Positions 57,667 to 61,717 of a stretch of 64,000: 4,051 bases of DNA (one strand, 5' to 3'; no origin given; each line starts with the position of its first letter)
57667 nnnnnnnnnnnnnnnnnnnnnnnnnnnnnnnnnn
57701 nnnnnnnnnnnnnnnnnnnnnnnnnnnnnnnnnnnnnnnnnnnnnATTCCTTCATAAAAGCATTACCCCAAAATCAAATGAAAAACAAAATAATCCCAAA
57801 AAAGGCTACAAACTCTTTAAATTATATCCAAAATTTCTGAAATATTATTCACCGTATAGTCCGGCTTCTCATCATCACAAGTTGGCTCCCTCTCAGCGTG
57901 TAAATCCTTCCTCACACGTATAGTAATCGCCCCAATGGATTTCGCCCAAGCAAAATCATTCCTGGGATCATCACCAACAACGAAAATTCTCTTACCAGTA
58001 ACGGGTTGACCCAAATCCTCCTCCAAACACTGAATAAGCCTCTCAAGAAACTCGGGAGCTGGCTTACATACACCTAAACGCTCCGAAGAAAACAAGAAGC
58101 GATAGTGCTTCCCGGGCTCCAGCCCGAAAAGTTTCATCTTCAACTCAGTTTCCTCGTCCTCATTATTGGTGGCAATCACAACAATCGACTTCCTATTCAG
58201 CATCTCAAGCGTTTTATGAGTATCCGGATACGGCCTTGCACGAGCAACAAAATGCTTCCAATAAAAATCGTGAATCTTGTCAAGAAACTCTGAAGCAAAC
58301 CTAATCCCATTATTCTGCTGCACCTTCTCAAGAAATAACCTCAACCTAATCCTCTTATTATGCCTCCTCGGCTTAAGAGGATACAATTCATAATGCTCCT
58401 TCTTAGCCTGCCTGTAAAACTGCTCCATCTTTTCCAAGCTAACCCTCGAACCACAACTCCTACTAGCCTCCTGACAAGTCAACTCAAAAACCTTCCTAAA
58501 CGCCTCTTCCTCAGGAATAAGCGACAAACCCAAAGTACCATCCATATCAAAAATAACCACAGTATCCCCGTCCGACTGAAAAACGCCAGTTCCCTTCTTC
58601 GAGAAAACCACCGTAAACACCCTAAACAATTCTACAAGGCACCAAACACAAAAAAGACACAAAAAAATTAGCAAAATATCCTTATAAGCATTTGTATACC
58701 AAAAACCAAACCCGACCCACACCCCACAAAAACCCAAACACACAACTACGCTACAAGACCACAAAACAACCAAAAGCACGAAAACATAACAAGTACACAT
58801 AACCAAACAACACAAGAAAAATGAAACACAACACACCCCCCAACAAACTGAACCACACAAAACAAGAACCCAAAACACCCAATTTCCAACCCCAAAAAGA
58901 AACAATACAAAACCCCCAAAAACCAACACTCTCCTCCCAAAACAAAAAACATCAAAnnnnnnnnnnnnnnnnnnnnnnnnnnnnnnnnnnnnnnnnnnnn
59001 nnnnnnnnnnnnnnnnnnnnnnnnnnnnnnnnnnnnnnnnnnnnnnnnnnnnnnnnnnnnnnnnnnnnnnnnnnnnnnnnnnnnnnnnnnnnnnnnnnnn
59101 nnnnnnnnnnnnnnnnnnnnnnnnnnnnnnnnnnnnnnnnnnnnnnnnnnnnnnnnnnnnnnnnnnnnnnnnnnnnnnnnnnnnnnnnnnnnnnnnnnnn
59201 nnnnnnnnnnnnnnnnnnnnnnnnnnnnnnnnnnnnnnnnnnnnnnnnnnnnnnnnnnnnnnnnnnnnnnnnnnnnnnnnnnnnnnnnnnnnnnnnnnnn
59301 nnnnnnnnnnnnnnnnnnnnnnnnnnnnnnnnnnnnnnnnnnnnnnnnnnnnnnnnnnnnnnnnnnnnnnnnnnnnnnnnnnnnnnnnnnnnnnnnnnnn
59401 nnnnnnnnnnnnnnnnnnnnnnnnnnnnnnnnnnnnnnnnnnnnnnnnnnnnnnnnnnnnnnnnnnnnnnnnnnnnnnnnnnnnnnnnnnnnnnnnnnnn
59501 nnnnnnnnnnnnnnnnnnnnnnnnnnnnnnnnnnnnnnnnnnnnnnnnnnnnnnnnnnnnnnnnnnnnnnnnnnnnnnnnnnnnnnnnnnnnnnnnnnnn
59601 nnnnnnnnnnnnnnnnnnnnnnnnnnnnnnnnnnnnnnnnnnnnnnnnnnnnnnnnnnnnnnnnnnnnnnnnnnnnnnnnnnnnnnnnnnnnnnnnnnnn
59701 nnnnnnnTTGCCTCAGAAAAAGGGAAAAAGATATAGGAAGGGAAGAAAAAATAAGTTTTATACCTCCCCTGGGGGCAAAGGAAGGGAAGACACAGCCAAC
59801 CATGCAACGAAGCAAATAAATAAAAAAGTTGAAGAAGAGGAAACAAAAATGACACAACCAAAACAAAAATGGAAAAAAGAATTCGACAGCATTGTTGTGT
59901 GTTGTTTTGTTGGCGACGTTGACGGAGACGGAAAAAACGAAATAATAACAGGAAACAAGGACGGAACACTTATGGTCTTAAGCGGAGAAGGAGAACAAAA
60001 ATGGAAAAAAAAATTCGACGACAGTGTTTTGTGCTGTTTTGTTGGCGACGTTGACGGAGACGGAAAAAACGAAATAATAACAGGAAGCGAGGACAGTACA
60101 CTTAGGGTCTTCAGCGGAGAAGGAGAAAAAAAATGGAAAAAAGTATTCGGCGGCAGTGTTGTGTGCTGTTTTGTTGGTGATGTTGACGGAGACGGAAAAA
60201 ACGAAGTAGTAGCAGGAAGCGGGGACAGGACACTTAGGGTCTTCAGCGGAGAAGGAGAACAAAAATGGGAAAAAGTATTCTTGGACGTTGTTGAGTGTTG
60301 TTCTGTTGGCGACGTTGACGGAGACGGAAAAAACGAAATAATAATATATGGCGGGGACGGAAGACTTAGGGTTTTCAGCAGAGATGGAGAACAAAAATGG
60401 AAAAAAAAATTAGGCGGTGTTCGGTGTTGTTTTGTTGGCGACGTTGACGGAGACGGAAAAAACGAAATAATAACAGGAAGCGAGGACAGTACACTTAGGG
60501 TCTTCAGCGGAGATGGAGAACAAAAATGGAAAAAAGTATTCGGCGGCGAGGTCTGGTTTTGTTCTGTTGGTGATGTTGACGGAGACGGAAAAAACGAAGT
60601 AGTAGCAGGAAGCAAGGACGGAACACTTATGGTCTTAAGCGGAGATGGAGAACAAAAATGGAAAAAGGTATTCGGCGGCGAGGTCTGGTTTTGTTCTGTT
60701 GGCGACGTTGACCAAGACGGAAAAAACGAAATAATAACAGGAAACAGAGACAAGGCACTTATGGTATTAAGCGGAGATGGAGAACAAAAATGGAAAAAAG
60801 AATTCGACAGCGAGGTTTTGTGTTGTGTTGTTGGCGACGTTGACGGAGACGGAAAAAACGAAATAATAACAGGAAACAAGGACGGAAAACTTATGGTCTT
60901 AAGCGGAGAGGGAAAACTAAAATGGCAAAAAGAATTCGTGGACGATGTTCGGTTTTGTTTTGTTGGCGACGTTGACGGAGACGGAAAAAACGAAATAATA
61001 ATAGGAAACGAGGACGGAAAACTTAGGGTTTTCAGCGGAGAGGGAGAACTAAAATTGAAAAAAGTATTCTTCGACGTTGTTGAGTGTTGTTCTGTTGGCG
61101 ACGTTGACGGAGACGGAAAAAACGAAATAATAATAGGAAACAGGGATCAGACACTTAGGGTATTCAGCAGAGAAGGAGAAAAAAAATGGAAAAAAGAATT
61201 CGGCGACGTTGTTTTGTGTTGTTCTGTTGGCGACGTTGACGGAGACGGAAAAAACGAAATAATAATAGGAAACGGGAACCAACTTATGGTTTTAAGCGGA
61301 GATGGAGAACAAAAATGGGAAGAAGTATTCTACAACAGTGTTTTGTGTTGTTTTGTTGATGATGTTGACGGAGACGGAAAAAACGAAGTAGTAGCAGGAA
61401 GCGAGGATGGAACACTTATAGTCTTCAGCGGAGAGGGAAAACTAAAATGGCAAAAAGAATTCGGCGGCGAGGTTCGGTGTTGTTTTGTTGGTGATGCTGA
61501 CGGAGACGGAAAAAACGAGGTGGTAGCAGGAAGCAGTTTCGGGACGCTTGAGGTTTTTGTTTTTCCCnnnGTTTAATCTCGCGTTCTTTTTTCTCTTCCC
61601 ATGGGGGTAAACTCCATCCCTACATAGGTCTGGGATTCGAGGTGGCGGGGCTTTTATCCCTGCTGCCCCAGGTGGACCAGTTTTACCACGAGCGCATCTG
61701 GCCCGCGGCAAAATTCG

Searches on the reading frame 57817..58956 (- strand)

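Call 19: search_protein_families(library=pfam, proteins=[window:57817-58956:-], max_evalue=0.001)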
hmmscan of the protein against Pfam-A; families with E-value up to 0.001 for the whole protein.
window:57817-58956:- (379 aa): 3 families
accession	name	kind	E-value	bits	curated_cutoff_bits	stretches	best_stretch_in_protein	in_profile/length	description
PF00702.32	Hydrolase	-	9.3e-16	59.2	26.4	1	133-342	3-191/191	haloacid dehalogenase-like hydrolase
PF13419.12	HAD_2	-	4.8e-12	46.8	23.8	1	134-347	1-177/178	Haloacid dehalogenase-like hydrolase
PF13242.12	Hydrolase_like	-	1.4e-08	35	22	1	298-374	4-74/75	HAD-hyrolase-like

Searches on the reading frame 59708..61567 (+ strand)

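Call 19: search_protein_families(library=pfam, proteins=[window:59708-61567:+], max_evalue=0.001)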
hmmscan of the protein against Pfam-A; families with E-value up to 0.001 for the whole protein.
window:59708-61567:+ (620 aa): 20 families
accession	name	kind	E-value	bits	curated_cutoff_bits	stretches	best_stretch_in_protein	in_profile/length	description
PF13517.12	FG-GAP_3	-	2.9e-51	172.4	26.9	3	552-606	1-60/61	FG-GAP-like repeat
PF01839.29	FG-GAP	-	1.1e-50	169.2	22.1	1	506-524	6-24/37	FG-GAP repeat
PF14783.12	BBS2_Mid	-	1.5e-50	170.2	27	3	243-269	4-30/108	Ciliary BBSome complex subunit 2, middle region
PF25292.1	Beta-prop_CGLA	-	7e-50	170.7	26.8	7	287-360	36-108/316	Lambda-carrageenase beta-propeller domain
PF15907.11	Itfg2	-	3.2e-29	102.7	27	0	369-444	16-105/330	Integrin-alpha FG-GAP repeat-containing protein 2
PF13570.13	Beta-prop_ACSF4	-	1.6e-28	100.5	133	3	162-442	17-287/329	Beta-alanine-activating enzyme, beta-propeller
PF23743.1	Beta-prop_BBS7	-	2e-26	93.4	27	2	47-125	202-287/299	BBS7 beta-propeller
PF14727.13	PHTB1_N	-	1.1e-20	75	28.6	0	489-616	226-354/361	PTHB1 N-terminal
PF23748.1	Beta-prop_LRRK2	-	1.3e-15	57.7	26.9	1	353-466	43-158/359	LRRK2 beta propeller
PF18975.6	DUF5711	-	7.8e-12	45.5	26.3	0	479-550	259-324/344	Family of unknown function (DUF5711)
PF21348.3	RGL11_C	-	8.4e-12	45.1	27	0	199-249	239-284/490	Rhamnogalacturonan lyase family 11, C-terminal domain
PF23414.1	Beta-prop_EML_2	-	2e-11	44.2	90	0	251-318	10-74/266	Echinoderm microtubule-associated protein second beta-propeller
PF24814.1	WD40_Prp19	-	7.5e-11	42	320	0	71-145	14-85/281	Prp19 WD40 domain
PF00400.38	WD40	-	3.5e-09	37.2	27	0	238-266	14-38/39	WD domain, G-beta repeat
PF21188.2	BRR2_plug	-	4.1e-06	27.5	25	0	59-102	5-47/69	Pre-mRNA-splicing helicase BRR2 plug domain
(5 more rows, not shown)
